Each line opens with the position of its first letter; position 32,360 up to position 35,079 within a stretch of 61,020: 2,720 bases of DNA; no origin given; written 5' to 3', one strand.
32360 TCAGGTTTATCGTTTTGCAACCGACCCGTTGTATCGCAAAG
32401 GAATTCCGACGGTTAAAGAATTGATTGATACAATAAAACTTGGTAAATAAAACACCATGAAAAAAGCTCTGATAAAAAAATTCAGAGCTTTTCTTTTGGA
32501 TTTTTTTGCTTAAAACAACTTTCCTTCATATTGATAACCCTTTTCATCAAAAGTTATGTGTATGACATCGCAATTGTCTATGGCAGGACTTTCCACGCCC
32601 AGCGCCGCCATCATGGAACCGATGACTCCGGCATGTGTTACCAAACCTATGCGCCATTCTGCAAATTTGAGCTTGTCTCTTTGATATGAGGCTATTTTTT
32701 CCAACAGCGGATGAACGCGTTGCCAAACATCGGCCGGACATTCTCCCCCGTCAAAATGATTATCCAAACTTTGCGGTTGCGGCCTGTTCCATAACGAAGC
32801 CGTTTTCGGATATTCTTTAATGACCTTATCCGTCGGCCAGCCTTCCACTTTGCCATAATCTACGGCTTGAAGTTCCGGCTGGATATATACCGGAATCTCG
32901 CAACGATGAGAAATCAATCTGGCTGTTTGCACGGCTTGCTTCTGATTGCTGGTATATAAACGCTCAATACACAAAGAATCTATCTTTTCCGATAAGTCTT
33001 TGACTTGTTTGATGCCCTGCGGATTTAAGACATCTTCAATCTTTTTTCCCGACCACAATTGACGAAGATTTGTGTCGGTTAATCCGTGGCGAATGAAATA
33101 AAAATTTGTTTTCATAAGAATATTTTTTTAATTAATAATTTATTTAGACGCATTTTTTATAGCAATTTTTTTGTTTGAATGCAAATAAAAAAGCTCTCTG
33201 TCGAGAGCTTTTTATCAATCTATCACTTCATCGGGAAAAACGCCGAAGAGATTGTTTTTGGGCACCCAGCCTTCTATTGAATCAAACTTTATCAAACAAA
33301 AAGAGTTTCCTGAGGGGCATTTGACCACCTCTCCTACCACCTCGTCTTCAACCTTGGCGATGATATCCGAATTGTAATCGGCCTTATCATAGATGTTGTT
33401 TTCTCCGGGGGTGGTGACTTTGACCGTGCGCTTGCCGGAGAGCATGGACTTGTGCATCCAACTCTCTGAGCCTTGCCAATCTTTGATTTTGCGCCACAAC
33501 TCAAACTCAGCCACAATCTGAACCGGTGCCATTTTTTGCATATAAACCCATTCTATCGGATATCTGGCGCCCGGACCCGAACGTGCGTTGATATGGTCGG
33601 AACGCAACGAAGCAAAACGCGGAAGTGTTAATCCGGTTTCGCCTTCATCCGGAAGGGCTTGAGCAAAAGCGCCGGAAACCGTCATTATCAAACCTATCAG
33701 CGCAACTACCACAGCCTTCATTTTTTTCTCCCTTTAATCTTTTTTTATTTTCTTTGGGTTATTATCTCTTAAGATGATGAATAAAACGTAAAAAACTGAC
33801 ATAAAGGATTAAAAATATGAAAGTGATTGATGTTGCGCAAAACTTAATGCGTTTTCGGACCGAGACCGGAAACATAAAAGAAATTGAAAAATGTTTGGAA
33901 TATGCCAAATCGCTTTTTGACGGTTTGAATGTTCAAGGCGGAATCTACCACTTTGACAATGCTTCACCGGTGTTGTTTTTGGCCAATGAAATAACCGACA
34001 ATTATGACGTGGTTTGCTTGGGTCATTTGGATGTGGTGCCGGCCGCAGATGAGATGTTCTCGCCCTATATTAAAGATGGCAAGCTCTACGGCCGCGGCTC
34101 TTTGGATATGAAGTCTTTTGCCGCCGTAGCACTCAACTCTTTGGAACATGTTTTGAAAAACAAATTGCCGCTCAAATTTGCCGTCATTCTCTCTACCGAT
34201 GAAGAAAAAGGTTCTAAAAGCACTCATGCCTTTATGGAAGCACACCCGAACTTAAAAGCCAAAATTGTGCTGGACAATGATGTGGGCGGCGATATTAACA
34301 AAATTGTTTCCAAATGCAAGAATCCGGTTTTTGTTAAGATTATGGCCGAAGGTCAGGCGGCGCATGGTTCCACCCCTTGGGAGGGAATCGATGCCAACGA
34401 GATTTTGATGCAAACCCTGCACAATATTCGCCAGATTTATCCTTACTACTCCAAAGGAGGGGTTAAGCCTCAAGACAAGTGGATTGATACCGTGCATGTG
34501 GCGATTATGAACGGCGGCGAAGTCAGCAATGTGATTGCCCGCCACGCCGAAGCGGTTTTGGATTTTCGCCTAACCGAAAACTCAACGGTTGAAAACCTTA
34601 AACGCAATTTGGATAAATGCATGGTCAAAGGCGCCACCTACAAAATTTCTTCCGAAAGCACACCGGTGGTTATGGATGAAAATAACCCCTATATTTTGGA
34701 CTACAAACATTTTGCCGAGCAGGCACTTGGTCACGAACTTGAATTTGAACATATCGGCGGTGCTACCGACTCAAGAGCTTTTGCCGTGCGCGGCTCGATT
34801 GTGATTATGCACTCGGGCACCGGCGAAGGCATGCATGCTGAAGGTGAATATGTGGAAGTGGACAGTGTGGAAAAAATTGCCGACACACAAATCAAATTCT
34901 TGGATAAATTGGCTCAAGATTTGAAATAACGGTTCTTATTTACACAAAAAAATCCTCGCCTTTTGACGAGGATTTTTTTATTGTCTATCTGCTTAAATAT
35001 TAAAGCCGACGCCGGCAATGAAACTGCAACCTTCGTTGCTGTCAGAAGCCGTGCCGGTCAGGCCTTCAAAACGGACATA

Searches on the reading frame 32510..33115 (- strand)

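Call 95: search_protein_families(library=pfam, proteins=[window:32510-33115:-], max_evalue=0.001)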
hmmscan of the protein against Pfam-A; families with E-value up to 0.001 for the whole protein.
window:32510-33115:- (201 aa): 1 family
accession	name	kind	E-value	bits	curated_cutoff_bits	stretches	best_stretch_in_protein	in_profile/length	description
PF00300.27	His_Phos_1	-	4.4e-32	111.8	21.7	1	5-196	1-188/194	Histidine phosphatase superfamily (branch 1)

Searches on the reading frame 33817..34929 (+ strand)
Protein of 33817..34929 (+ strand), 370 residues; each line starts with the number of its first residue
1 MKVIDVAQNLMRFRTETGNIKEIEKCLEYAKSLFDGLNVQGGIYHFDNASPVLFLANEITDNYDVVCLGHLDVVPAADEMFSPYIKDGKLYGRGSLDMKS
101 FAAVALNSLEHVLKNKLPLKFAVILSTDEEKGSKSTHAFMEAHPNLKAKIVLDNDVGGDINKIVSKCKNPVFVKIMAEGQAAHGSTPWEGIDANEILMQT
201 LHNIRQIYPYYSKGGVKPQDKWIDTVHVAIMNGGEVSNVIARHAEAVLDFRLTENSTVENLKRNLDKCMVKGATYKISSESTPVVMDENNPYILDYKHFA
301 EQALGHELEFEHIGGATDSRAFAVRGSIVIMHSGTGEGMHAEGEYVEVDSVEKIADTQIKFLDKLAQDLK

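Call 13: search_protein_families(library=ncbifam, proteins=[window:33817-34929:+], max_evalue=0.00001)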
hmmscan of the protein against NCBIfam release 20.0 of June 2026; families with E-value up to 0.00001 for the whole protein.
window:33817-34929:+ (370 aa): 45 families (the best 25 are shown)
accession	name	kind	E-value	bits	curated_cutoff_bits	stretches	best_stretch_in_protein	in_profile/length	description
TIGR01910.1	DapE-ArgE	subfamily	1.1e-36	126.8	217.6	1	4-354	1-370/373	ArgE/DapE family deacylase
NF006399.0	PRK08651.1-2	equivalog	6.1e-36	124.3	381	2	4-208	7-217/405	succinyl-diaminopimelate desuccinylase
NF006365.0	PRK08588.1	subfamily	3e-30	105.8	289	1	5-360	11-375/383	succinyl-diaminopimelate desuccinylase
NF006400.0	PRK08651.1-3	equivalog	3.8e-29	101.7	374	1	64-367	85-408/410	succinyl-diaminopimelate desuccinylase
TIGR01892.1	AcOrn-deacetyl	equivalog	2e-28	99.5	297.7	1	62-353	59-356/365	acetylornithine deacetylase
NF005710.0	PRK07522.1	subfamily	2.7e-27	96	412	1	57-355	63-378/391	acetylornithine deacetylase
NF009557.0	PRK13009.1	equivalog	2.4e-26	92.8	284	1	2-366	4-375/377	succinyl-diaminopimelate desuccinylase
TIGR01900.1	dapE-gram_pos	equivalog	1.2e-25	90.2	304.2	1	6-362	8-350/351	succinyl-diaminopimelate desuccinylase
NF005602.0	PRK07338.1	equivalog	4.9e-23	81.4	357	1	49-368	81-402/409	hydrolase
NF005591.0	PRK07318.1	equivalog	8.1e-23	81.5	435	1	65-145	82-168/466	dipeptidase PepV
TIGR01246.1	dapE_proteo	equivalog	2.4e-21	76.1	361.8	1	5-364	3-369/370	succinyl-diaminopimelate desuccinylase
NF010589.0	PRK13983.1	equivalog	2.5e-21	76.1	333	1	61-357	84-401/409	M20 family metallo-hydrolase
NF003474.0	PRK05111.1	equivalog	3.6e-21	75.5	460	1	53-358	63-373/383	acetylornithine deacetylase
TIGR01880.1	Ac-peptdase-euk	subfamily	6.1e-21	74.5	338.6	1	5-326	14-356/401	N-acyl-aliphatic-L-amino acid amidohydrolase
TIGR01887.1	dipeptidaselike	subfamily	1.1e-19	70.9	207.95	1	61-145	66-156/447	Sapep family Mn(2+)-dependent dipeptidase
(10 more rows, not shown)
